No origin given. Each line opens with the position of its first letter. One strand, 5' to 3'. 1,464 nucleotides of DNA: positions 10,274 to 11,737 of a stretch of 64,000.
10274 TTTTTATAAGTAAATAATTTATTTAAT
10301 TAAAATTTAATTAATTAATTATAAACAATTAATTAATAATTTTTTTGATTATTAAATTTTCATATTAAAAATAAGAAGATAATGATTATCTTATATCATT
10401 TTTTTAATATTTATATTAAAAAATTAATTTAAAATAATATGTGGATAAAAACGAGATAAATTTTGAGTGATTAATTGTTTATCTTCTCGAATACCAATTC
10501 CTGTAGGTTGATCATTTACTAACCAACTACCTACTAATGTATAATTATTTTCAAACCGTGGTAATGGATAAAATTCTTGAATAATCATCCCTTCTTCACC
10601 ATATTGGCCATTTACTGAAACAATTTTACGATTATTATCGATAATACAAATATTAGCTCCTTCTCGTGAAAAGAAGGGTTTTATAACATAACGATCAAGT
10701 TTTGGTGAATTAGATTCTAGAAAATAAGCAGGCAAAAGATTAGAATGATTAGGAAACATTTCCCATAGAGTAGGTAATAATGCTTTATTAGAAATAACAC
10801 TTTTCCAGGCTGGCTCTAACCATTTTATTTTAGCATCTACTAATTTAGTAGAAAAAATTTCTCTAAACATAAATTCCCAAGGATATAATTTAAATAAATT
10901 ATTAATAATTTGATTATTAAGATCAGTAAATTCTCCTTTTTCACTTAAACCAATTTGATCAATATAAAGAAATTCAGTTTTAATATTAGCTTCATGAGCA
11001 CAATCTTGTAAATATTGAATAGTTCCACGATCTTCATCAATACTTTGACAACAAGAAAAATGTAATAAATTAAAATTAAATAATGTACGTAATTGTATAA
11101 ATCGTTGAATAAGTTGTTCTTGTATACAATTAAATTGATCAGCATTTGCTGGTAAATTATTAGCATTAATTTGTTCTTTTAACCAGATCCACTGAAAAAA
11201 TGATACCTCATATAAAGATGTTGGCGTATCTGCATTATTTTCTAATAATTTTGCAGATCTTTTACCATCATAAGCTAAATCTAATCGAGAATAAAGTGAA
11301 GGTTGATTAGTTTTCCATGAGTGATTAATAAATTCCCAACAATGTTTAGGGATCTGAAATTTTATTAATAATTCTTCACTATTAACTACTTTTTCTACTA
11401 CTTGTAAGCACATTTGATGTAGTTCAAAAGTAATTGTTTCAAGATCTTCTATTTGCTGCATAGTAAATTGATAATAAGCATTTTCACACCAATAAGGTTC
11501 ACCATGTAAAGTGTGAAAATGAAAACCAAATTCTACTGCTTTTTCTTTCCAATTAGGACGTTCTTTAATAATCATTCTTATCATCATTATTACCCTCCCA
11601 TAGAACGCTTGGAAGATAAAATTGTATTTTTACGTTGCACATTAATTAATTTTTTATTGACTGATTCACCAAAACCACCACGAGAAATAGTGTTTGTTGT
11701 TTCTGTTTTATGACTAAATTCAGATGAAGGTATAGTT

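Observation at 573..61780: A population of sequence-unrelated perfect palindromes with 21-25 bp arms, confined to dead DNA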

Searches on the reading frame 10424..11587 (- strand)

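Call 8: search_protein_families(library=pfam, proteins=[window:10424-11587:-])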
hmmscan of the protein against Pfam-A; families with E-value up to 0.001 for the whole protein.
window:10424-11587:- (387 aa): 1 family
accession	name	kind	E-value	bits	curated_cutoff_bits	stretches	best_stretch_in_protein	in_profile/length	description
PF03738.19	GSP_synth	-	2.2e-154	514.6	29.3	1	13-385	1-371/371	Glutathionylspermidine synthase preATP-grasp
